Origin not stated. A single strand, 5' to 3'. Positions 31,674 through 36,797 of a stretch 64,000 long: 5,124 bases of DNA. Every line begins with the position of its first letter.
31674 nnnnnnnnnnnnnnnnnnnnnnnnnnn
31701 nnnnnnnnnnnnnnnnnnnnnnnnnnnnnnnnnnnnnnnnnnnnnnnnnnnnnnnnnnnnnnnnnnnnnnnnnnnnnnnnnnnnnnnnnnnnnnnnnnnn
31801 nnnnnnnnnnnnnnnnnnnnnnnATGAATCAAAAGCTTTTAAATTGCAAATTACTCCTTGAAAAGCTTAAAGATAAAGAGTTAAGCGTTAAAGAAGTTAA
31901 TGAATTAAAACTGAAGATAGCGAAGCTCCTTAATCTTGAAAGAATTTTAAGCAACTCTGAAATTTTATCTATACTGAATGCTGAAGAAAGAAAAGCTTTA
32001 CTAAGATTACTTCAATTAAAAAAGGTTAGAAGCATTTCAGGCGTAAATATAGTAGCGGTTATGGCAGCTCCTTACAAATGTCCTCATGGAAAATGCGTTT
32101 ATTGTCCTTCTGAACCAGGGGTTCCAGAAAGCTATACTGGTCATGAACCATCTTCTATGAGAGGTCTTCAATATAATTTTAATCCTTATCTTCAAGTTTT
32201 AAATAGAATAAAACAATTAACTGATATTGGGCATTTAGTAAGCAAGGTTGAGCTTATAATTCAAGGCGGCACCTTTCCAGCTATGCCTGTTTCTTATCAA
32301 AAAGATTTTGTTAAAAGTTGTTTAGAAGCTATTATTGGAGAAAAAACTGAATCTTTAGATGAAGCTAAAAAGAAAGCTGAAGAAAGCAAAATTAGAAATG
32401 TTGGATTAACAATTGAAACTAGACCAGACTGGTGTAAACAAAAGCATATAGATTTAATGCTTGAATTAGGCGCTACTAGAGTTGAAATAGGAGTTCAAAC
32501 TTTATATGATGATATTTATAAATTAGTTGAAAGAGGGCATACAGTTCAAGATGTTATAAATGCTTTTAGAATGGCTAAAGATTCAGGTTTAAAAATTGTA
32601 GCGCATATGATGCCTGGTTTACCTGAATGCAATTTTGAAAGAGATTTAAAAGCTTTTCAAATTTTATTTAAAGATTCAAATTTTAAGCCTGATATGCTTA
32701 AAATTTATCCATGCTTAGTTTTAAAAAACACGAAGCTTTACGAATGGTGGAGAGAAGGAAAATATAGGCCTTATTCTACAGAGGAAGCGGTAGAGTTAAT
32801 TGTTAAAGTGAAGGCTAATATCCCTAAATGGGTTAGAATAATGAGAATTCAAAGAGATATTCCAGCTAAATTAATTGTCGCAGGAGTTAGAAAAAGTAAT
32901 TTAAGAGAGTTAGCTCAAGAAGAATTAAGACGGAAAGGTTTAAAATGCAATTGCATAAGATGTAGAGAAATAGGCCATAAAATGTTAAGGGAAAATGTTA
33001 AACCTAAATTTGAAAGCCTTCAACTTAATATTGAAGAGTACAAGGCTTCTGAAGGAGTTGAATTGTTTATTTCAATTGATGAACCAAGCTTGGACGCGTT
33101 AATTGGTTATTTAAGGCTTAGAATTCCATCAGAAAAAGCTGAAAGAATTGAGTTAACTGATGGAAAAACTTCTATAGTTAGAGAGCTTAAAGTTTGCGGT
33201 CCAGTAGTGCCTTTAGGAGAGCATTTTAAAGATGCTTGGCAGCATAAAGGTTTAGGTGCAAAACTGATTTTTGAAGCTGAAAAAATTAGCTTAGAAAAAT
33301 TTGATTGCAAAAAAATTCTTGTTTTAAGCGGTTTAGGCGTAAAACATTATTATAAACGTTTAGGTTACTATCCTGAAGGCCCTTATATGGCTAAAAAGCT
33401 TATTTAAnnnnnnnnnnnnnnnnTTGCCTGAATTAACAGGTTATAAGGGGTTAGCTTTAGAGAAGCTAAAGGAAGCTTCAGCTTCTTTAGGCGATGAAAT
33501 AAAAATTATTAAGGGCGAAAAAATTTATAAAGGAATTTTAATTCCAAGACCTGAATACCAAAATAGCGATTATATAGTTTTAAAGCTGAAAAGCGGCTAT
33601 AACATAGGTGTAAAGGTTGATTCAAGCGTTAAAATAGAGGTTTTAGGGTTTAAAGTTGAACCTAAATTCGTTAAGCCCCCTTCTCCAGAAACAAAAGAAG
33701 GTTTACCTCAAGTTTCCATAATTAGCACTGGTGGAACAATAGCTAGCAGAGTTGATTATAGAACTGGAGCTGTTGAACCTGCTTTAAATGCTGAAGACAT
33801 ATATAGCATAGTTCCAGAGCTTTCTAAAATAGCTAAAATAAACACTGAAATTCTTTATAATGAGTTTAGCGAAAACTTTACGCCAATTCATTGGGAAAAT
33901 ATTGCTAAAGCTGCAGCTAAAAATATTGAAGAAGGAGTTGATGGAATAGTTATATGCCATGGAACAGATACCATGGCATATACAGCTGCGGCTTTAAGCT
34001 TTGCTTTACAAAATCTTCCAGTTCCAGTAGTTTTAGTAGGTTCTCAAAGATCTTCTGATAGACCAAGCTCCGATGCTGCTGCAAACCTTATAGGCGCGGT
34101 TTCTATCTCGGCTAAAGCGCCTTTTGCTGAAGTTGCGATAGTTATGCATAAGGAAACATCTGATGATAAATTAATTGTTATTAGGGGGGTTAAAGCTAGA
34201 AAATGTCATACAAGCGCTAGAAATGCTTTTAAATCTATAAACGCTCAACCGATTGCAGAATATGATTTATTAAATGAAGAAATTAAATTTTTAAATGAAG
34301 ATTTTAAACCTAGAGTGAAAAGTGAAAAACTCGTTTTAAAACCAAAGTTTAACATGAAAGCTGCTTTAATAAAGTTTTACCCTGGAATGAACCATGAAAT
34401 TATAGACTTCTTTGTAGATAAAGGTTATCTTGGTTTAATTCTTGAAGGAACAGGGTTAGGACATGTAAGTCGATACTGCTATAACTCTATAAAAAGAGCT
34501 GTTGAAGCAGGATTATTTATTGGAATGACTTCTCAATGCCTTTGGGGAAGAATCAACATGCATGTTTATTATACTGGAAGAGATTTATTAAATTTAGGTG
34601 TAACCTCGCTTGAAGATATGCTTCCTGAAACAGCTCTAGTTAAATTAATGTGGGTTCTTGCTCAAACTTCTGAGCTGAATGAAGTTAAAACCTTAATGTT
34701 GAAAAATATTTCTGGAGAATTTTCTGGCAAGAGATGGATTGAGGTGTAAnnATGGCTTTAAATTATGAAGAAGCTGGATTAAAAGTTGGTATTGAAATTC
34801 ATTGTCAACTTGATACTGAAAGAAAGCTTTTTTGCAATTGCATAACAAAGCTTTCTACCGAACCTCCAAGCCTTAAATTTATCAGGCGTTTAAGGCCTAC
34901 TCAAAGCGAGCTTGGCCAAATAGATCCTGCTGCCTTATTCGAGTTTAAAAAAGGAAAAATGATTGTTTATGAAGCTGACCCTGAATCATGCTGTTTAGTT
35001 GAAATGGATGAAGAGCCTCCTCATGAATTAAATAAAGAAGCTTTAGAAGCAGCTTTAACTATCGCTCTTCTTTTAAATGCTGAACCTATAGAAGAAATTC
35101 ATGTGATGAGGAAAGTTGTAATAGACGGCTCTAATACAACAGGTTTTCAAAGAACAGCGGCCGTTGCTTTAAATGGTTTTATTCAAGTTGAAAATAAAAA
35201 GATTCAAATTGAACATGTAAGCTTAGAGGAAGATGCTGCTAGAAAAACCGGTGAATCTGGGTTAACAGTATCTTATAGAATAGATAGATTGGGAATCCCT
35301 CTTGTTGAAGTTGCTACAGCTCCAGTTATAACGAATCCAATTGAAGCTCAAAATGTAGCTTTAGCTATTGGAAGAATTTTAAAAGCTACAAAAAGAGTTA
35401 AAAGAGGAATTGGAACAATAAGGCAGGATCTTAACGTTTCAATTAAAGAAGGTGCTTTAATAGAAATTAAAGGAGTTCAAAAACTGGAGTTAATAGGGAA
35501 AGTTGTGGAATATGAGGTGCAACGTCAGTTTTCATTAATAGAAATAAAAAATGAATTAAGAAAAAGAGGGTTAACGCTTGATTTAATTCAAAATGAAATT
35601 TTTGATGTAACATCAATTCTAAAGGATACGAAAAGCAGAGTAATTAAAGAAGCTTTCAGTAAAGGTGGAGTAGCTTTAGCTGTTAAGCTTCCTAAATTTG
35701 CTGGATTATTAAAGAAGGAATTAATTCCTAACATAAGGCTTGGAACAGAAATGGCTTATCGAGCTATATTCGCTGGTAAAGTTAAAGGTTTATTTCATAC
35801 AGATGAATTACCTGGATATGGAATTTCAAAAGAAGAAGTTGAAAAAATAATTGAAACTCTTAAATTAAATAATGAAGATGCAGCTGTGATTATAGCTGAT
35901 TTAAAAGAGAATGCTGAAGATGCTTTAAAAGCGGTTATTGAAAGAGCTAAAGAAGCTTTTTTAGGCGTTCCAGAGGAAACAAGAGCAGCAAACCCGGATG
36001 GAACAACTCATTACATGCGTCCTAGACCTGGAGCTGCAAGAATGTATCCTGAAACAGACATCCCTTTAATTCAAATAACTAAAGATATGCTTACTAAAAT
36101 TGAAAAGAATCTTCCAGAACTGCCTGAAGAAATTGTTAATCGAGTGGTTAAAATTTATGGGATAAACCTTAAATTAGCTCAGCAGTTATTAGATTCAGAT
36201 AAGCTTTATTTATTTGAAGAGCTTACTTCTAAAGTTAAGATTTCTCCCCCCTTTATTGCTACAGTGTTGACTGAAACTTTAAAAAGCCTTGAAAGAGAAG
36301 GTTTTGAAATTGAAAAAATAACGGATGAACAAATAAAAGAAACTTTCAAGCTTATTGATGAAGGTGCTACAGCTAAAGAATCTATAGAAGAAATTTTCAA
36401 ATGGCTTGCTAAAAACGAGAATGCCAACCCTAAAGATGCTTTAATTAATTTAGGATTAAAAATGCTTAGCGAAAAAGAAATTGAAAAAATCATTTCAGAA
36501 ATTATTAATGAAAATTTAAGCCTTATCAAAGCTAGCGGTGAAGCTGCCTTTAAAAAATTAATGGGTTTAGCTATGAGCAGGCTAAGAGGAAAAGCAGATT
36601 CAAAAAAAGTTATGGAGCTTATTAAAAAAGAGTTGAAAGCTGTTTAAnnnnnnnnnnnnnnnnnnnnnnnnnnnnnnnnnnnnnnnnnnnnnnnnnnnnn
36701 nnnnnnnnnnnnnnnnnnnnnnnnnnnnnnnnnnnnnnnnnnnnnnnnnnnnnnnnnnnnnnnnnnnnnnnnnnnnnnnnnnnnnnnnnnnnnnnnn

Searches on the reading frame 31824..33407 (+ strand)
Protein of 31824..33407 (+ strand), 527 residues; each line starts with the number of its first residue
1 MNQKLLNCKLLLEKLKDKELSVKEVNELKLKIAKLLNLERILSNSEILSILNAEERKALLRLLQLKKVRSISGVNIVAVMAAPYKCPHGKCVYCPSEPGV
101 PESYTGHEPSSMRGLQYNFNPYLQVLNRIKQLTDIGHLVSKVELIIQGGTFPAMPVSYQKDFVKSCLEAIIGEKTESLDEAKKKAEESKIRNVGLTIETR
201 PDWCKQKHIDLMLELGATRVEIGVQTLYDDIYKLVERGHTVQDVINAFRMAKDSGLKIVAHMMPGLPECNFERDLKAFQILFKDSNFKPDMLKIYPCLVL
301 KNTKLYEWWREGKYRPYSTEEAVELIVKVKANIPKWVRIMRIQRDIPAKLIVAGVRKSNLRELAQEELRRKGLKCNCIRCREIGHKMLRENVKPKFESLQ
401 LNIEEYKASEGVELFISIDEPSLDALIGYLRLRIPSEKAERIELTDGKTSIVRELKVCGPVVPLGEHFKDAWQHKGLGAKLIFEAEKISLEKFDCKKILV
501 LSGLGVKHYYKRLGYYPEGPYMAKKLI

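Call 62: search_protein_families(library=pfam, proteins=[window:31824-33407:+], max_evalue=0.0001)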
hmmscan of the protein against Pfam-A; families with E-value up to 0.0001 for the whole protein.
window:31824-33407:+ (527 aa): 3 families
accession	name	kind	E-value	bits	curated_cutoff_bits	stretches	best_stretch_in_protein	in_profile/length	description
PF16199.10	Radical_SAM_C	-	2.6e-28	98.3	31.9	1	289-369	1-84/85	Radical_SAM C-terminal domain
PF04055.27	Radical_SAM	-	3.8e-21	76.4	29.5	1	85-272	6-160/166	Radical SAM superfamily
PF23613.1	ELP3_N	-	2.4e-07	31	27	1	10-71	7-70/70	ELP3 N-terminal domain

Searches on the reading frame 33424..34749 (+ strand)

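Call 62: search_protein_families(library=pfam, proteins=[window:33424-34749:+], max_evalue=0.0001)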
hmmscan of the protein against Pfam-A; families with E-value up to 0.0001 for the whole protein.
window:33424-34749:+ (441 aa): 3 families
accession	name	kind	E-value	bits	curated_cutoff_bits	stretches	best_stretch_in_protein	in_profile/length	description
PF00710.25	Asparaginase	-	1e-62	211.6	22.5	1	97-291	2-189/193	Asparaginase, N-terminal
PF17763.6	Asparaginase_C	-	9.6e-32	109.8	34.6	1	314-425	3-114/114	Glutaminase/Asparaginase C-terminal domain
PF18195.6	GatD_N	-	2.7e-19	68.7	25.7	1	21-74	2-54/54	GatD N-terminal domain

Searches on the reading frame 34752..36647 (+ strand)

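Call 62: search_protein_families(library=pfam, proteins=[window:34752-36647:+], max_evalue=0.0001)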
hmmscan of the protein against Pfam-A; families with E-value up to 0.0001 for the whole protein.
window:34752-36647:+ (631 aa): 4 families
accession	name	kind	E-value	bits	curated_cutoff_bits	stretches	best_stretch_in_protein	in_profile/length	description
PF02934.20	GatB_N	-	2.7e-61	207.6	23.4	1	11-447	2-276/277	GatB/GatE catalytic domain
PF02637.23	GatB_Yqey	-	2e-26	93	27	1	487-628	2-148/148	GatB domain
PF02938.19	GAD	-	5.3e-15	55.9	23.4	1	298-392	1-95/95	GAD domain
PF09424.15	YqeY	-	1.1e-06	29.3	27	1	571-628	90-143/143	Yqey-like protein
